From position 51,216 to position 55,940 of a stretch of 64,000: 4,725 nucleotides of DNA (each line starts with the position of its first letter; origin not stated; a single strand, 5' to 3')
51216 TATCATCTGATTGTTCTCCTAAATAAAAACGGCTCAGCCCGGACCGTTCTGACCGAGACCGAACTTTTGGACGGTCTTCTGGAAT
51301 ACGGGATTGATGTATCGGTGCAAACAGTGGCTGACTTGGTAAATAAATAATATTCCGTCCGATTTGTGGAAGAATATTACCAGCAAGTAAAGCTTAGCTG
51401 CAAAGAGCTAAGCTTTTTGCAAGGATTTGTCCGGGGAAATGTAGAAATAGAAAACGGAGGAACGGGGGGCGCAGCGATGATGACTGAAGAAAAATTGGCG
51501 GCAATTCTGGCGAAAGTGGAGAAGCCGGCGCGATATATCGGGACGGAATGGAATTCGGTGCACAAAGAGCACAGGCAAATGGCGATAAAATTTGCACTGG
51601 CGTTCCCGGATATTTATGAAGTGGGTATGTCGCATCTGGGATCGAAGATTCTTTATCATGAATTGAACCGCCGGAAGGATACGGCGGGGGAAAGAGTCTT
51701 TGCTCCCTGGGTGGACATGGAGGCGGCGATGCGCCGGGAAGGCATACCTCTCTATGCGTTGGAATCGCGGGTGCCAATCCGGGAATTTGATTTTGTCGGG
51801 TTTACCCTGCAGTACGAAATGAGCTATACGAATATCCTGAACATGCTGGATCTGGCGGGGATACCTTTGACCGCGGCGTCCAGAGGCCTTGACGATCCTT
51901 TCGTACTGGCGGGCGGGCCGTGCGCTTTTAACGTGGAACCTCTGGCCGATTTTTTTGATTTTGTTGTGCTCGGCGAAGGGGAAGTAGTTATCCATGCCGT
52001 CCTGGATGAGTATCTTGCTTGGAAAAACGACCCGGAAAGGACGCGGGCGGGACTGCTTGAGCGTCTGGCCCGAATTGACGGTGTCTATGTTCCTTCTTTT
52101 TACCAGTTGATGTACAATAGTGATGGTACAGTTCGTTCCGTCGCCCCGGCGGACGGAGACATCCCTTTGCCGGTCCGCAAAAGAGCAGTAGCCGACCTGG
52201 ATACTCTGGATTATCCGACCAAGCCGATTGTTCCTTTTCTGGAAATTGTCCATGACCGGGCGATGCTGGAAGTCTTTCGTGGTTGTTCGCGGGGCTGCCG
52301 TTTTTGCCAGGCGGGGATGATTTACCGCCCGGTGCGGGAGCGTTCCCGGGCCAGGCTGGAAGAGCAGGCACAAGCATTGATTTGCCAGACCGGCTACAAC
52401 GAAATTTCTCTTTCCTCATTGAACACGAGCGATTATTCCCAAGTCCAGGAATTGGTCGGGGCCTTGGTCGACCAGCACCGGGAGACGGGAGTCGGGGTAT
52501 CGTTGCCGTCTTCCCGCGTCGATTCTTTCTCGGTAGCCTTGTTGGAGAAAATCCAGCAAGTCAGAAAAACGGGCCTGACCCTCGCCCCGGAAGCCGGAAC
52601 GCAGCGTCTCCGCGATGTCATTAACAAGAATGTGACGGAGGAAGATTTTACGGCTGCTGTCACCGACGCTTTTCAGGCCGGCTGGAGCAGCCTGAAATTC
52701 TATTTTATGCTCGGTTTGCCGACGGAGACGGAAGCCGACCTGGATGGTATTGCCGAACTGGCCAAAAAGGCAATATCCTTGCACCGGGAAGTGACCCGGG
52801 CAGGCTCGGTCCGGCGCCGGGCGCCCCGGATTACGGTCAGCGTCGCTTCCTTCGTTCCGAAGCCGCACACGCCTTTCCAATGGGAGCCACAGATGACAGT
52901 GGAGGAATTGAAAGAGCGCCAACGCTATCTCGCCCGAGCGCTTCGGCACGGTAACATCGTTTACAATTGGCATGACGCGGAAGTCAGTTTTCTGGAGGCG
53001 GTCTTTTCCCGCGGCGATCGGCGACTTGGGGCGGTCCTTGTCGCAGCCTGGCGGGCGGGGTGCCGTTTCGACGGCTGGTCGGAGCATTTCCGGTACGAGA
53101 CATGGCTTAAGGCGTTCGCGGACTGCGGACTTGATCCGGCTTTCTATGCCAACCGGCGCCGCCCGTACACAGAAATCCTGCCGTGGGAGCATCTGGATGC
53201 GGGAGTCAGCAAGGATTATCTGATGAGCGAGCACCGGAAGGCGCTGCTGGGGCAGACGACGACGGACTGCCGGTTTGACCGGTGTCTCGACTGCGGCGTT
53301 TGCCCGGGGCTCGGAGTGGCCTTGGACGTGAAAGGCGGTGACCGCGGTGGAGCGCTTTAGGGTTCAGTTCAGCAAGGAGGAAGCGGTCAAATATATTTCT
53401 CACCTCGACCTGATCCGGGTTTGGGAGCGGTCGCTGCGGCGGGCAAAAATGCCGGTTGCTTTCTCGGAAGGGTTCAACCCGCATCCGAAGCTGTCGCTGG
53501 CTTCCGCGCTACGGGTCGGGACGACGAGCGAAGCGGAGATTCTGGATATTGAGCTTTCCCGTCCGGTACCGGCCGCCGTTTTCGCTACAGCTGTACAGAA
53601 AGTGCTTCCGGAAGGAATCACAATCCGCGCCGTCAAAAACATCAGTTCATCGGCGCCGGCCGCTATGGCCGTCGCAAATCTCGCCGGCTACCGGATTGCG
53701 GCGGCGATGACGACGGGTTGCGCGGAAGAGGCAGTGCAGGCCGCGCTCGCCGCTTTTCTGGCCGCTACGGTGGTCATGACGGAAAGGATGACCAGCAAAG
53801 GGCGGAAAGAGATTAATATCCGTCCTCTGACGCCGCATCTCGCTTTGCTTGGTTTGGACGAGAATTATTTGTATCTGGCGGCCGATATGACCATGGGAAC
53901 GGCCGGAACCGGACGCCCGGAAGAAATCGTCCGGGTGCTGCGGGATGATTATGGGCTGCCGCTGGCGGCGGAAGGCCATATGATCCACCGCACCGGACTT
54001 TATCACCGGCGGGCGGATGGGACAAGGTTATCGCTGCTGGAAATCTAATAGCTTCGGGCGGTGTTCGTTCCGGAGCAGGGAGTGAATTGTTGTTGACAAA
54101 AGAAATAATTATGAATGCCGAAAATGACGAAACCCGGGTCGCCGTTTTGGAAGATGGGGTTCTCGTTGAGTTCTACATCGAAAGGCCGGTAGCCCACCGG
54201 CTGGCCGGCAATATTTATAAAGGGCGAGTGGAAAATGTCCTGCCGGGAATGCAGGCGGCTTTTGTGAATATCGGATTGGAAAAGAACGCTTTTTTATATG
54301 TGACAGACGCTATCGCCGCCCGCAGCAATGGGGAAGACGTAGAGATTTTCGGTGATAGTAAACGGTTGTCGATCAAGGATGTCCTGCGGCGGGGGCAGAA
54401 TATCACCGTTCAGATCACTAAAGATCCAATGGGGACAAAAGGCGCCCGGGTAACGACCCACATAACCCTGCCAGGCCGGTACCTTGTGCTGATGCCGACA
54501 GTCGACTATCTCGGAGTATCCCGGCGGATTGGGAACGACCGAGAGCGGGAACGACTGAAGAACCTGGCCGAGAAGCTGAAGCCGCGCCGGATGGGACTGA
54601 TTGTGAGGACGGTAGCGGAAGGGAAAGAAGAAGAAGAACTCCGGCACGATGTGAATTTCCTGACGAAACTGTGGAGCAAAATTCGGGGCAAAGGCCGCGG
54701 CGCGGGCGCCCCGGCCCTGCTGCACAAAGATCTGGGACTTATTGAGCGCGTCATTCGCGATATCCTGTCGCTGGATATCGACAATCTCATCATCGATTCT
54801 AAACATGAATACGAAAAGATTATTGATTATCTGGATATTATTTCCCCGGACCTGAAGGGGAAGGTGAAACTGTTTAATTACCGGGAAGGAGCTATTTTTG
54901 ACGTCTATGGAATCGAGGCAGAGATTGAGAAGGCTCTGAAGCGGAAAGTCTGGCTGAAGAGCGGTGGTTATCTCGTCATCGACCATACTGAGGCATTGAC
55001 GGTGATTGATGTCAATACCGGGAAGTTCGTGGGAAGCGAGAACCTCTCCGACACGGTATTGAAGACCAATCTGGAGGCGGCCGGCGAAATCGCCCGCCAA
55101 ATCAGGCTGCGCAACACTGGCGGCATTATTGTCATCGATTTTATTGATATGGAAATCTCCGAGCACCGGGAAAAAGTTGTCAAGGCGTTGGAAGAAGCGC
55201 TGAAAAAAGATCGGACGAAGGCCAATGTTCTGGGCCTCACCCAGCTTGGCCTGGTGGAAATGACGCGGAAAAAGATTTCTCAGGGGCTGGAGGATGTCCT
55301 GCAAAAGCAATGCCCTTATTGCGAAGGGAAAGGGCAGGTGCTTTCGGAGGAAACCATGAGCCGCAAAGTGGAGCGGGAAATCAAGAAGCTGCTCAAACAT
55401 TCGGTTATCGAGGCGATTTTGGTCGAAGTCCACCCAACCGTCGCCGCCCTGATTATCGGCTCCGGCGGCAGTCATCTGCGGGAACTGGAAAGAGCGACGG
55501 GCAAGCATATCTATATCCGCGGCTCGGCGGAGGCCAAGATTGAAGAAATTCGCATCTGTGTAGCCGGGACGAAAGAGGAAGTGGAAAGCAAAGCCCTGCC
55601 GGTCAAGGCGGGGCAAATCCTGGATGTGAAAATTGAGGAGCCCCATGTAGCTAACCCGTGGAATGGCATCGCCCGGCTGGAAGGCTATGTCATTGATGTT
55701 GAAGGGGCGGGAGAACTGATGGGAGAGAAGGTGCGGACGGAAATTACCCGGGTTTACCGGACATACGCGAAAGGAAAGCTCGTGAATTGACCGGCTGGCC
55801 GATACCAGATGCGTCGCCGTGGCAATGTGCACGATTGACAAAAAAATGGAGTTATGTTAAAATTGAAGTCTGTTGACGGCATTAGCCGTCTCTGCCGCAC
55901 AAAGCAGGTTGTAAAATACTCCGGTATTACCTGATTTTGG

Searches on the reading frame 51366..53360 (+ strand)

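Call 27: search_protein_families(library=ncbifam, max_evalue=1e-10, proteins=[window:51366-53360:+])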
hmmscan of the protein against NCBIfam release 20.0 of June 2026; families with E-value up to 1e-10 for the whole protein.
window:51366-53360:+ (664 aa): 4 families
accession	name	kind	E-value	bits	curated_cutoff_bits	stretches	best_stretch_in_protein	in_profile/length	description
TIGR03960.1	rSAM_fuse_unch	hypoth_equivalog_domain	3e-265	881.4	462.3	1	46-646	2-598/605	TIGR03960 family B12-binding radical SAM protein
TIGR04013.1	B12_SAM_MJ_1487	hypoth_equivalog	3.3e-14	52.5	251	0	289-532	142-379/382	TIGR04013 family B12-binding domain/radical SAM domain-containing protein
NF050148.1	rSAM_ApyD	equivalog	2.6e-13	49.2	750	1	272-465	173-362/645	RiPP biosynthesis radical SAM protein ApyD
TIGR04014.1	B12_SAM_MJ_0865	equivalog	1.7e-11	43.6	360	0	299-468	161-335/434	methyl-coenzyme M reductase glutamine C-methyltransferase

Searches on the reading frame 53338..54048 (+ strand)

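Call 27: search_protein_families(library=ncbifam, max_evalue=1e-10, proteins=[window:53338-54048:+])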
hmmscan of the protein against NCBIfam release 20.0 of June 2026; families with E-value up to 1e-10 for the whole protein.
window:53338-54048:+ (236 aa): 1 family
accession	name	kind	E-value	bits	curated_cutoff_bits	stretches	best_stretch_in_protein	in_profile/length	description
TIGR03936.1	sam_1_link_chp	equivalog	3e-58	197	71.9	1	6-222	1-209/209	TIGR03936 family radical SAM-associated protein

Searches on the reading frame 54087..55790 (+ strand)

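Call 27: search_protein_families(library=ncbifam, max_evalue=1e-10, proteins=[window:54087-55790:+])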
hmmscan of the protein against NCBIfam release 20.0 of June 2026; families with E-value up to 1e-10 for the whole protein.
window:54087-55790:+ (567 aa): 5 families
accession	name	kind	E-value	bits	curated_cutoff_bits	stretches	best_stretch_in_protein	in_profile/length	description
TIGR00757.1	RNaseEG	subfamily_domain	3.1e-154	513.9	325.95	1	15-430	1-415/415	Rne/Rng family ribonuclease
NF008689.0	PRK11712.1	equivalog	1.1e-153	512.3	594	1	4-478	2-474/489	ribonuclease G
NF052588.1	RnaseEMycob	equivalog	2.2e-113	379.9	1400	1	16-422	339-750/945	ribonuclease E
NF052586.1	RnaseECyano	equivalog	6.7e-105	351.8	900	1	19-420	15-408/619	ribonuclease E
NF008074.0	PRK10811.1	equivalog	2.7e-96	323.4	908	1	6-433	3-428/1068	ribonuclease E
